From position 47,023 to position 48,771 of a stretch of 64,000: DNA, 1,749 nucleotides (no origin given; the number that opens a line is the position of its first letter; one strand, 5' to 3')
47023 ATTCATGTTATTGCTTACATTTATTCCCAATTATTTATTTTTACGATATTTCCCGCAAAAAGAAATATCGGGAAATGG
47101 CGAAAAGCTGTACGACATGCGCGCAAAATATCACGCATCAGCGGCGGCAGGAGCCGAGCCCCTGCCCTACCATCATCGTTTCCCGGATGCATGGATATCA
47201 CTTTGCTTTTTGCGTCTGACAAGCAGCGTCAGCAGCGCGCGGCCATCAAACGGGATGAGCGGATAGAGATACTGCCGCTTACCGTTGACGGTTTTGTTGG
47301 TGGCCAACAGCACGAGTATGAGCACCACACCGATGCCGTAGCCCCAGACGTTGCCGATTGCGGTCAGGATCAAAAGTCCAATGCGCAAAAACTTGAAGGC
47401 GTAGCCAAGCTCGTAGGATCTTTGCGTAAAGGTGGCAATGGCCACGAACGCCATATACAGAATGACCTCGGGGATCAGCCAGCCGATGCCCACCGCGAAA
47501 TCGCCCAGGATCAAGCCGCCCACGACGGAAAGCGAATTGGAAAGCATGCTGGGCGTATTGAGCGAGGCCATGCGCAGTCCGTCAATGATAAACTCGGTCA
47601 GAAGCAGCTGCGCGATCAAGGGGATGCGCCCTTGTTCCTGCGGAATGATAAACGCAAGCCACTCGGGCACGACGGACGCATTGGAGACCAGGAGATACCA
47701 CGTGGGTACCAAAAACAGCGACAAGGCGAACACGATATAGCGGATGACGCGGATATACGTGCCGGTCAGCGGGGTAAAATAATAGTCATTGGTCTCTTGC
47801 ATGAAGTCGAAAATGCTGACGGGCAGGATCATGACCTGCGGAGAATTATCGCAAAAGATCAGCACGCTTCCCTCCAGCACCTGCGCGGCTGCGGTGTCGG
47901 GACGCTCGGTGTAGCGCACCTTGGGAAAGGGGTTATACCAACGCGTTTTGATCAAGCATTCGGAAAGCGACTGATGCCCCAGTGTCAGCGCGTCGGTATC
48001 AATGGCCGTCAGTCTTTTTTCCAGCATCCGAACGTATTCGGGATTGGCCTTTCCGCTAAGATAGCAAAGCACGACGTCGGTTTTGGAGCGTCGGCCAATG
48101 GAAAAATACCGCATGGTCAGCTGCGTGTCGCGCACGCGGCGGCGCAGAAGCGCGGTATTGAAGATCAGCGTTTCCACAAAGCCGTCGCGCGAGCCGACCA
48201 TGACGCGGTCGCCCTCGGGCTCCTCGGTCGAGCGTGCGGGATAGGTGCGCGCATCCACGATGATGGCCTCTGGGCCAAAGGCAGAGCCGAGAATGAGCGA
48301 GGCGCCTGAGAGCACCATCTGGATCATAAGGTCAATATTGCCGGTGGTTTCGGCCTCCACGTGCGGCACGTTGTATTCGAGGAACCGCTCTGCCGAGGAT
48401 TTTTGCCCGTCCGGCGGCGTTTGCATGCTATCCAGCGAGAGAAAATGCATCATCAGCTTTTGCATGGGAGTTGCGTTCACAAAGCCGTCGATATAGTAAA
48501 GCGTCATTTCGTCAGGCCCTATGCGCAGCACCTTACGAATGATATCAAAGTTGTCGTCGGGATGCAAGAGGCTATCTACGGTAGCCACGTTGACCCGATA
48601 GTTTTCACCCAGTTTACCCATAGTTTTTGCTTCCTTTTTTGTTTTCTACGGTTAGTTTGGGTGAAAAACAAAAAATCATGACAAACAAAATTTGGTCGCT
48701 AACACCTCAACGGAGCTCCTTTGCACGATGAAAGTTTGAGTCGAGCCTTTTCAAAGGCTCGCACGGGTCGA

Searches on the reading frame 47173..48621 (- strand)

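Call 80: search_protein_families(library=pfam, proteins=[window:47173-48621:-], max_evalue=0.00001)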
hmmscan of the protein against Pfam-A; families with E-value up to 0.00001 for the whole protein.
window:47173-48621:- (482 aa): 1 family
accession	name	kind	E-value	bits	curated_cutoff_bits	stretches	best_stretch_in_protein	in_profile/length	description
PF03323.18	GerA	-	4.3e-135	451.3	27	1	23-471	9-456/466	Bacillus/Clostridium GerA spore germination protein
